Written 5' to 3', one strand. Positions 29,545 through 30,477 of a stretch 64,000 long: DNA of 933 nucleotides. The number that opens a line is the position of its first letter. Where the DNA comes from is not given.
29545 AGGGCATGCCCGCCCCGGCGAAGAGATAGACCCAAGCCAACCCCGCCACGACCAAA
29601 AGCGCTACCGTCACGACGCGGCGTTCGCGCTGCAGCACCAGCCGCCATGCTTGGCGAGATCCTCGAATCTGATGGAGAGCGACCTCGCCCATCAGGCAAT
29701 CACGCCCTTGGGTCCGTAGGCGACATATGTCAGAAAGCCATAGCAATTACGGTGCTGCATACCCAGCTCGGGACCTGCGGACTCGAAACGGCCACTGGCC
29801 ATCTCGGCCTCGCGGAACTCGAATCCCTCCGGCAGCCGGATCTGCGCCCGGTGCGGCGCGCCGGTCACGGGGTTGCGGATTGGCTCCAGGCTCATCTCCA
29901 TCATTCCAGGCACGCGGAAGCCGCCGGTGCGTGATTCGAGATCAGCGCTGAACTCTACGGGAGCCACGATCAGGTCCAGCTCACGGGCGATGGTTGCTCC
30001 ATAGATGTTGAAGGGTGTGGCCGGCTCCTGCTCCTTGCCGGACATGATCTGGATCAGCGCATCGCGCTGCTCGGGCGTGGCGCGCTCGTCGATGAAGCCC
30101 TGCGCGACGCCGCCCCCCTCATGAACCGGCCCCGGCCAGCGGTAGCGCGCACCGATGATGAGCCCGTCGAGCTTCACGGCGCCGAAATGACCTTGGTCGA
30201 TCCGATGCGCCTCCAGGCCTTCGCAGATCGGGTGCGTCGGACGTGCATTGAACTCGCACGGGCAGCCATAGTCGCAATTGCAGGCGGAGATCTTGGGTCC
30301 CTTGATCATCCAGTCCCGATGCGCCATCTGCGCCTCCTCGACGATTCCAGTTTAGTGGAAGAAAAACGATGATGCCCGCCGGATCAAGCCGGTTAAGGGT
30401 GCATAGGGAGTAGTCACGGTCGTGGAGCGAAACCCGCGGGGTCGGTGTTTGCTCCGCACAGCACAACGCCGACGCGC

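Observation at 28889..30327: Translationally coupled DUF1326-DUF2182 pair (Cys-rich soluble protein + Met/Trp-rich membrane protein)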

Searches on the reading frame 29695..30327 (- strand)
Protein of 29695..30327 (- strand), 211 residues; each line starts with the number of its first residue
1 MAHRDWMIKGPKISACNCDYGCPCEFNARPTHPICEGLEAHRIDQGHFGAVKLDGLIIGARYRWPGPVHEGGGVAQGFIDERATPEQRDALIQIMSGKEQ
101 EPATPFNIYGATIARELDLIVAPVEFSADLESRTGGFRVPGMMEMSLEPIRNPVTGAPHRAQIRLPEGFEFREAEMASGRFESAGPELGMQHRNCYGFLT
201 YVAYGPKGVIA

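Call 4: search_protein_families(library=pfam, proteins=[window:29695-30327:-], max_evalue=0.01)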
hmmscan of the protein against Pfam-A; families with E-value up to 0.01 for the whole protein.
window:29695-30327:- (211 aa): 1 family
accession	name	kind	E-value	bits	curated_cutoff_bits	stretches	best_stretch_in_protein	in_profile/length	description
PF07040.16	DUF1326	-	2.5e-49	168.3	25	1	15-186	2-169/177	Protein of unknown function (DUF1326)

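Call 7: search_protein_families(library=ncbifam, proteins=[window:29695-30327:-], max_evalue=0.01)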
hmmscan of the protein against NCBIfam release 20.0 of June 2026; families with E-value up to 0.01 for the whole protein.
window:29695-30327:- (211 aa): 0 families

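Call 13: find_homologous_proteins(query=window:29695-30327:-)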
Query window:29695-30327:- (211 aa): 3019 proteins with E <= 0.001 among 3152 candidates; the best 120 are listed.
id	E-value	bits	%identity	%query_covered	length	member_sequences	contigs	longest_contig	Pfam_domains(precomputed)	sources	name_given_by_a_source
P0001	2.1e-143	494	100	100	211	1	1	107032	PF07040.17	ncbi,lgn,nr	ncbi:MAG TPA: DUF1326 domain-containing protein [Alphaproteobacteria bacterium]|nr:DUF1326 domain-co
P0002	9.3e-133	459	90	100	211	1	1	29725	PF07040.17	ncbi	-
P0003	1.4e-128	445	89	100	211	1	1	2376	PF07040.17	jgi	jgi:hypothetical protein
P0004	7.5e-128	443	88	100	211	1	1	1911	PF07040.17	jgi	jgi:hypothetical protein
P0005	5.6e-127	440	86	100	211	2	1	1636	PF07040.17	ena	-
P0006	1.5e-126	439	87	100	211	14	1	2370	PF07040.17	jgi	-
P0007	7.9e-126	436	86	100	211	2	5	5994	PF07040.17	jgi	jgi:hypothetical protein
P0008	2.5e-124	431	85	100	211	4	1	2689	PF07040.17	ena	-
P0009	2.6e-124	431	85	100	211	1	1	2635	PF07040.17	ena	-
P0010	1.2e-123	429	84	100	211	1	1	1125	PF07040.17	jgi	jgi:hypothetical protein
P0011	1.2e-122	426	84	100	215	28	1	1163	PF07040.17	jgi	-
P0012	2.1e-122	425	84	100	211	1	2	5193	PF07040.17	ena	-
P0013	2.6e-122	425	84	100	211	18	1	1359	PF07040.17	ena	-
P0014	4.0e-121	421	83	100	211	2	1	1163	PF07040.17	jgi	jgi:hypothetical protein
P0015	5.1e-121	420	84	100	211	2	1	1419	PF07040.17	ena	-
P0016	2.2e-120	418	83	100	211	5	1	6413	PF07040.17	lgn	-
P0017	5.0e-119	414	82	100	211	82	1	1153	PF07040.17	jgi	jgi:hypothetical protein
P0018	6.4e-119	414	82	100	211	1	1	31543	PF07040.17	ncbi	-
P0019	5.1e-117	407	81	100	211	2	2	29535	PF07040.17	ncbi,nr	ncbi:MAG: DUF1326 domain-containing protein [Rhodospirillales bacterium]|nr:DUF1326 domain-containin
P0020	2.8e-116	405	79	100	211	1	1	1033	PF07040.17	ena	-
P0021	4.1e-113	395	81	97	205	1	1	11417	PF07040.17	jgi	jgi:hypothetical protein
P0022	4.3e-108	378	76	100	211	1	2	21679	PF07040.17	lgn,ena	-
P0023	1.8e-107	376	75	100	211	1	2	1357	PF07040.17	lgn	-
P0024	2.8e-104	366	73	100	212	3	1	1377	PF07040.17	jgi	-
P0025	4.0e-104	365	72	100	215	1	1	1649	PF07040.17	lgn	-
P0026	1.6e-103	363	73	100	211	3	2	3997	PF07040.17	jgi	jgi:hypothetical protein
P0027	2.6e-103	363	72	100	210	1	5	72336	PF07040.17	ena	-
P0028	4.8e-103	362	71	100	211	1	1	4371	PF07040.17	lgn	-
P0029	8.2e-103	361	70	100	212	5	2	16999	PF07040.17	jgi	jgi:hypothetical protein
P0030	2.9e-102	359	72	100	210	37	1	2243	PF07040.17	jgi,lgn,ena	jgi:hypothetical protein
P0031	7.4e-102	358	71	100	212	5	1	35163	PF07040.17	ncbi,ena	-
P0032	1.7e-101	357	70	100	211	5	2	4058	PF07040.17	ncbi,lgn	-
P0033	2.7e-101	356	70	100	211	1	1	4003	PF07040.17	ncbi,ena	-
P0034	2.9e-101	356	69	100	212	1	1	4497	PF07040.17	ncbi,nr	ncbi:MAG: hypothetical protein K0R41_2029 [Geminicoccaceae bacterium]|nr:hypothetical protein [Gemin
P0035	5.6e-101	355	82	85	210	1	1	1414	PF07040.17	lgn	-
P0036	6.2e-101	355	70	100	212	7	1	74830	PF07040.17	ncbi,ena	-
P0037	9.4e-101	354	69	100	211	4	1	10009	PF07040.17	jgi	jgi:hypothetical protein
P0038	1.4e-100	354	68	100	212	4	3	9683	PF07040.17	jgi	jgi:hypothetical protein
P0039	1.5e-100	354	68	100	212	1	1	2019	PF07040.17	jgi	jgi:hypothetical protein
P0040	1.6e-100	353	71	100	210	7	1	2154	PF07040.17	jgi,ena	-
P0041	2.3e-100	353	69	100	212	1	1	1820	PF07040.17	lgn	-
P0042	3.9e-100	352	68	100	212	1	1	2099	PF07040.17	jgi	jgi:hypothetical protein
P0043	5.1e-100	352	72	100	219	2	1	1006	PF07040.17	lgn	-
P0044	5.8e-100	352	68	100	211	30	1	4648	PF07040.17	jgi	jgi:hypothetical protein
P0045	1.3e-99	350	68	100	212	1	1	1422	PF07040.17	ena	-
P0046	1.7e-99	350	69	98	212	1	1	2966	PF07040.17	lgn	-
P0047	1.8e-99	350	70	100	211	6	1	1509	PF07040.17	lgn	-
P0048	2.4e-99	350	68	100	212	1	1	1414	PF07040.17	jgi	jgi:hypothetical protein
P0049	6.5e-99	348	70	100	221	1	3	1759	PF07040.17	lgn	-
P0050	7.1e-99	348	70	100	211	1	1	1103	PF07040.17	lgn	-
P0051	8.8e-99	348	68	100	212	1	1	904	PF07040.17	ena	-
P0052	1.0e-98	348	69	100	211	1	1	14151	PF07040.17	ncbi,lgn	-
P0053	1.4e-98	347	72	99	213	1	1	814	PF07040.17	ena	-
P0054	1.6e-98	347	71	100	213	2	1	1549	PF07040.17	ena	-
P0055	1.8e-98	347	70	100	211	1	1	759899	PF07040.17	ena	-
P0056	1.9e-98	347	68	100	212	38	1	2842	PF07040.17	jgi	jgi:hypothetical protein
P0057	1.9e-98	347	71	100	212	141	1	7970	PF07040.17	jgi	jgi:hypothetical protein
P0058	2.1e-98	347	70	100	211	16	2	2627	PF07040.17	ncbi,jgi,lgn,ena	jgi:hypothetical protein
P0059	2.2e-98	346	69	100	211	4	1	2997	PF07040.17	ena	-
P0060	2.4e-98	346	70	100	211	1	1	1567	PF07040.17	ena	-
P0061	3.3e-98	346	68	100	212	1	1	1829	PF07040.17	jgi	jgi:hypothetical protein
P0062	3.5e-98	346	70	100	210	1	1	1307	PF07040.17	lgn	-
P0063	4.0e-98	346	70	100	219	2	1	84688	PF07040.17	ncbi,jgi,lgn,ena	-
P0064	4.2e-98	346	71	100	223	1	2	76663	PF07040.17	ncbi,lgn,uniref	ncbi:MAG: DUF1326 domain-containing protein [Methyloceanibacter sp.]|uniref:DUF1326 domain-containin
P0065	4.6e-98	345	72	100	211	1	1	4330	PF07040.17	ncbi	-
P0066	4.8e-98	345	70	100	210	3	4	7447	PF07040.17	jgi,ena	jgi:hypothetical protein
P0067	1.0e-97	344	70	100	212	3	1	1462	PF07040.17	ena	-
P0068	1.0e-97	344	69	100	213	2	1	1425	PF07040.17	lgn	-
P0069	1.9e-97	343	71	100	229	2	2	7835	PF07040.17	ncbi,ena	-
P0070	2.0e-97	343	68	100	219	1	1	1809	PF07040.17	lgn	-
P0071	2.6e-97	343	69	100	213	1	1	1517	PF07040.17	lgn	-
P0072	4.6e-97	342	69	100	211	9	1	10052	PF07040.17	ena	-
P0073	4.7e-97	342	69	100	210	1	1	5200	PF07040.17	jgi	jgi:hypothetical protein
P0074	8.6e-97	341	69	100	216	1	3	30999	PF07040.17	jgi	jgi:hypothetical protein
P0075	9.2e-97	341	70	100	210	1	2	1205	PF07040.17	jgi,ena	-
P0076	1.1e-96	341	70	100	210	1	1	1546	PF07040.17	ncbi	-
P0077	1.3e-96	341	71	100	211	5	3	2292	PF07040.17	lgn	-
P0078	1.7e-96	340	70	100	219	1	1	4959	PF07040.17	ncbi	ncbi:MAG: DUF1326 domain-containing protein [Hyphomicrobiaceae bacterium]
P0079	2.3e-96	340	68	100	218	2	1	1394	PF07040.17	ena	-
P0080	2.3e-96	340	68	100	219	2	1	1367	PF07040.17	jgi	jgi:hypothetical protein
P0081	2.6e-96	340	70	100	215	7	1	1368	PF07040.17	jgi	jgi:hypothetical protein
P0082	3.0e-96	340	69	100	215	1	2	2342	PF07040.17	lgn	-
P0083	3.3e-96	339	69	100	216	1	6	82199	PF07040.17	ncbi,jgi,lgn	jgi:hypothetical protein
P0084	4.9e-96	339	68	100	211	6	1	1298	PF07040.17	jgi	jgi:hypothetical protein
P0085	5.4e-96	339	68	100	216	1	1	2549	PF07040.17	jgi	jgi:hypothetical protein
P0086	6.1e-96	338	69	100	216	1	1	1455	PF07040.17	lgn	-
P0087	7.1e-96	338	68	100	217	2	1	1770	PF07040.17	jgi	jgi:hypothetical protein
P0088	7.4e-96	338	66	100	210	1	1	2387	PF07040.17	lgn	-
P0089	1.3e-95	337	69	100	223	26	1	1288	PF07040.17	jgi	jgi:hypothetical protein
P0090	1.6e-95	337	68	100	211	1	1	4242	PF07040.17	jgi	jgi:hypothetical protein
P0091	1.6e-95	337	69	100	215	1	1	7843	PF07040.17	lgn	-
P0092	2.6e-95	336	69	100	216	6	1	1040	PF07040.17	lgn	-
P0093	3.7e-95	336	67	100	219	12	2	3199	PF07040.17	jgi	jgi:hypothetical protein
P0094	5.0e-95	335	67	100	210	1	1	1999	PF07040.17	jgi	jgi:hypothetical protein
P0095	5.4e-95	335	66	100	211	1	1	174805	PF07040.17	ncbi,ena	-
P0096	6.3e-95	335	69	100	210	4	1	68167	PF07040.17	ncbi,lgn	-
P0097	6.4e-95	335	68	100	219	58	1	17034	PF07040.17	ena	-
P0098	6.6e-95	335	68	100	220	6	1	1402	PF07040.17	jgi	jgi:hypothetical protein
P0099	7.7e-95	335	67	100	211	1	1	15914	PF07040.17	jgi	jgi:hypothetical protein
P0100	8.7e-95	335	68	100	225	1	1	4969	PF07040.17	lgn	-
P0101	9.0e-95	335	70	100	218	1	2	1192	PF07040.17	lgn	-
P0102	1.2e-94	334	69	100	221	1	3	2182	PF07040.17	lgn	-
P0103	1.3e-94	334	66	100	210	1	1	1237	PF07040.17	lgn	-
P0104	1.3e-94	334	68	100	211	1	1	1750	PF07040.17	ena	-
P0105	1.6e-94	334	69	100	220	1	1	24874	PF07040.17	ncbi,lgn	-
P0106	1.8e-94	334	68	100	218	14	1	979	PF07040.17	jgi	jgi:hypothetical protein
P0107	2.0e-94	334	66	100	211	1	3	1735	PF07040.17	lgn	-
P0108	2.1e-94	333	68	100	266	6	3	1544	PF07040.17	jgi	jgi:hypothetical protein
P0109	2.7e-94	333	69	100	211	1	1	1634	PF07040.17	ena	-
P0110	2.8e-94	333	67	100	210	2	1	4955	PF07040.17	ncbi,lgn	ncbi:MAG: DUF1326 domain-containing protein [Kiloniellaceae bacterium]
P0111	3.1e-94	333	70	100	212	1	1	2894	PF07040.17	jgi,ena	-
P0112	3.2e-94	333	67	100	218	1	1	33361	PF07040.17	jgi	-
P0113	3.3e-94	333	66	100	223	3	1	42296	PF07040.17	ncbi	-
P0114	3.4e-94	333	67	100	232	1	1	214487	PF07040.17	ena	-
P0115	3.7e-94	333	69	100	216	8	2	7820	PF07040.17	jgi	jgi:hypothetical protein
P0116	3.8e-94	333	68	100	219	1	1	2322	PF07040.17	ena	-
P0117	4.1e-94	333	67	100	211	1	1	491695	PF07040.17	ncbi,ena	-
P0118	4.9e-94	332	69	100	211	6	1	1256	PF07040.17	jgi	jgi:hypothetical protein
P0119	5.6e-94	332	67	100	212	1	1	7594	PF07040.17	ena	-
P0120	5.9e-94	332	68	100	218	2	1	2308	PF07040.17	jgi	jgi:hypothetical protein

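Call 14: find_encoding_contigs(protein=window:29695-30327:-, flank=10000, max_places=6)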
Protein window:29695-30327:- (211 aa): 1 contig read that carries it; 1 place shown.
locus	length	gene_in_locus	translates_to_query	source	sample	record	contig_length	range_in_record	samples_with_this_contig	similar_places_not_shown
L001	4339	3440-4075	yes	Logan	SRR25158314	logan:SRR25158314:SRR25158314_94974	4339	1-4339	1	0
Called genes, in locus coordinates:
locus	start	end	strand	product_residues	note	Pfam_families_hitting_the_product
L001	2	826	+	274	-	?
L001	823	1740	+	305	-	PF00294:PfkB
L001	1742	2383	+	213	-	PF00702:Hydrolase, PF13419:HAD_2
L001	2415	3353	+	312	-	PF00291:PALP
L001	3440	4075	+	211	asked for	PF07040:DUF1326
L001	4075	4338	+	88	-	?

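Call 20: find_related_loci(query=A1, collection=genome_contigs, flank=6000)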
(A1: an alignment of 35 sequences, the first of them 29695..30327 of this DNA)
Query A1 (211 aa) in genome_contigs; peptide patterns used: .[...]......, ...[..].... (x = any residue, [..] = any of these).
598 stretches matched a pattern (row limit reached: there are more); 527 encode a relative of the query (tblastn E <= 1e-3); the best 80 are kept; 80 distinct loci.
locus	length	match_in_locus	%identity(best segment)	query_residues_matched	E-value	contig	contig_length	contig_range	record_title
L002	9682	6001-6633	85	1-211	3e-125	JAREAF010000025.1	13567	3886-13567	MAG: Rhodospirillales bacterium isolate C_No_T5_bin.18 scaffold_978, whole genome shotgun sequence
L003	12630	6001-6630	69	1-210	2e-103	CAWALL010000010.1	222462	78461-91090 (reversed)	MAG: uncultured Alphaproteobacteria bacterium isolate MFD01721.bin.2.7 genome assembly, contig: contig_32458, whole geno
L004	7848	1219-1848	70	1-210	2e-103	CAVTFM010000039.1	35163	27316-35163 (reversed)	MAG: uncultured Alphaproteobacteria bacterium isolate MFD00822.bin.2.115 genome assembly, contig: contig_61187, whole ge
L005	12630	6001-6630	69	1-210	2e-102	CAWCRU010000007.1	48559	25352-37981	MAG: uncultured Alphaproteobacteria bacterium isolate MFD04944.bin.2.104 genome assembly, contig: contig_19722, whole ge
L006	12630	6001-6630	69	1-210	4e-101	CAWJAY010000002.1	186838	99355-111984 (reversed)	MAG: uncultured Alphaproteobacteria bacterium isolate MFD04850.bin.2.285 genome assembly, contig: contig_105665, whole g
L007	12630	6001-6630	68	1-210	6e-101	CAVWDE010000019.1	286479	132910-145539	MAG: uncultured Alphaproteobacteria bacterium isolate MFD04944.bin.2.82 genome assembly, contig: contig_34049, whole gen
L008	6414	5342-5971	68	1-210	8e-101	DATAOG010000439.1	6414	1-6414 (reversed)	MAG TPA_asm: Geminicoccaceae bacterium isolate SMAG_U7039 k141_542897, whole genome shotgun sequence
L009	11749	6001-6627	70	1-210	1e-100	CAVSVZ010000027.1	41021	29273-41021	MAG: uncultured Alphaproteobacteria bacterium isolate MFD05684.bin.2.225 genome assembly, contig: contig_27448, whole ge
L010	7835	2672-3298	71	1-210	2e-100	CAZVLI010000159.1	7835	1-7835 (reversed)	MAG TPA_asm: uncultured Rhodospirillales bacterium isolate SRP135972_co2_19 genome assembly, contig: NODE_13099_length_7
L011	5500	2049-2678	69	1-210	4e-100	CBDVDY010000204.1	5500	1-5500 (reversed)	MAG TPA_asm: uncultured Alphaproteobacteria bacterium isolate SRR22302348_concoct_13 genome assembly, contig: ERZ2507359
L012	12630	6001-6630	68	1-210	4e-100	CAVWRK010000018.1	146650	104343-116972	MAG: uncultured Alphaproteobacteria bacterium isolate MFD04944.bin.2.124 genome assembly, contig: contig_46156, whole ge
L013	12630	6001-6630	70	1-210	6e-99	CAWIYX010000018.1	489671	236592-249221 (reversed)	MAG: uncultured Alphaproteobacteria bacterium isolate MFD06229.bin.2.265 genome assembly, contig: contig_5554, whole gen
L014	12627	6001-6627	69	1-210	7e-99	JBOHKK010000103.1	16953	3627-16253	MAG: Geminicoccaceae bacterium isolate SD8037_metabat2.bin.36 NODE_1273_length_16953_cov_1.965530, whole genome shotgun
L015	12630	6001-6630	69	1-210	1e-98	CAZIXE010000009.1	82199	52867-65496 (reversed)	MAG TPA_asm: uncultured Rhizobiaceae bacterium isolate binchicken_co107_240 genome assembly, contig: NODE_713_length_821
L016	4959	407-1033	70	1-210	1e-98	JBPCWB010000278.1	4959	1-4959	MAG: Hyphomicrobiaceae bacterium isolate MAG_seacave_34 S1Ck127_5295151, whole genome shotgun sequence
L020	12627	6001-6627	68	1-210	8e-97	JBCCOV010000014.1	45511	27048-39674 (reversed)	MAG: Pseudomonadota bacterium isolate P01_D01_bin.112 k141_611301_length_45511_cov_21.1983, whole genome shotgun sequenc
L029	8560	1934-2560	66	1-210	1e-92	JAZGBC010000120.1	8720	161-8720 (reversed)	MAG: Kiloniellales bacterium isolate SCS1bin.6 SCS1bin.6_120, whole genome shotgun sequence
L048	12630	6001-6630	62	1-211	3e-86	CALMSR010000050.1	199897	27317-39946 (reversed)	MAG TPA_asm: uncultured Rhodobacteraceae bacterium isolate SRR2107182_bin.51_CONCOCT_v1.1_MAG genome assembly, contig: E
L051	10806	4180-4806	60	1-210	1e-85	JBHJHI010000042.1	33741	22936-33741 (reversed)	MAG: Paracoccaceae bacterium isolate sb_S12C1349 S12Ck141_288657, whole genome shotgun sequence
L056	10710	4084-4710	61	1-210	1e-84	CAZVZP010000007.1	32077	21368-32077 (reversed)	MAG TPA_asm: uncultured Hyphomicrobiales bacterium isolate SRP119689_co1_312 genome assembly, contig: NODE_1717_length_3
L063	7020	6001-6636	59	1-211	2e-83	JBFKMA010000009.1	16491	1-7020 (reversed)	MAG: Albidovulum sp. isolate Mix_sand22.2022.08.D.28 k141_2203298_length_16491_cov_12.0002, whole genome shotgun sequenc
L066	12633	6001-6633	58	1-210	1e-82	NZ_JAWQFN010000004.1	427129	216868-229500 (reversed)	Defluviimonas sp. D31 Scaffold4, whole genome shotgun sequence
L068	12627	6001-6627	59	1-210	2e-82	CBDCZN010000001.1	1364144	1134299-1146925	MAG: Methylococcales bacterium isolate 45c4cb77-fec9-4c48-be97-a6abe3c5673b genome assembly, contig: contig_1, whole gen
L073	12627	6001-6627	60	1-210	9e-81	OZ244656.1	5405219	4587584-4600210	MAG: Vicinamibacterales bacterium isolate f390f8dd-e92b-4ea0-b198-bad1eda30bba genome assembly, chromosome: 1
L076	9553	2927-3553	59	1-210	1e-79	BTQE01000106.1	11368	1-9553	MAG: Rhodothermia bacterium BMS9Abin05 DNA, NODE_1958_length_11368, whole genome shotgun sequence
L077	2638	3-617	61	5-210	2e-81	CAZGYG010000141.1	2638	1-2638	MAG TPA_asm: uncultured Rhodospirillaceae bacterium isolate SRP119689_co1_213 genome assembly, contig: NODE_72538_length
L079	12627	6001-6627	59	1-210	3e-79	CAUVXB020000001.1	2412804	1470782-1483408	MAG: Alphaproteobacteria bacterium isolate 8c258d8c-a111-4014-ac25-dd31ebeb1c18 genome assembly, contig: contig_1, whole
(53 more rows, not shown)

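Call 22: search_protein_representatives(protein=window:29695-30327:-)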
Query: 211 residues. Proteins with E-value up to 0.001 (for the whole library): 2950; up to 1e-10: 1134; up to 1e-30: 84. The best 150 are listed.
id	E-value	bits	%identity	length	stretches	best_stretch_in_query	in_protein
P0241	7.5e-68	244.9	55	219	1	1-211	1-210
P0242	2.1e-61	223.8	50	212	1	3-209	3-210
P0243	8.5e-54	199.0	46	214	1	5-210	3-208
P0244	4.3e-52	193.4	69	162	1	1-114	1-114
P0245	5.0e-51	189.9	45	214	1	1-210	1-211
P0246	1.0e-50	188.9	48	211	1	5-200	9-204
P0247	1.2e-49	185.4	43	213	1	5-202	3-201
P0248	1.7e-48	181.6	62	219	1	1-128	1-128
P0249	5.3e-48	180.0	43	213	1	1-198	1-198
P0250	6.4e-48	179.8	51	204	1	3-164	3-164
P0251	1.4e-46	175.4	41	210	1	1-209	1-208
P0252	1.6e-46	175.2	42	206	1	5-209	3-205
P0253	1.3e-43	165.7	56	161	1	72-210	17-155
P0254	1.5e-43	165.5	40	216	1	4-199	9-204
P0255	1.9e-43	165.2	49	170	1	5-159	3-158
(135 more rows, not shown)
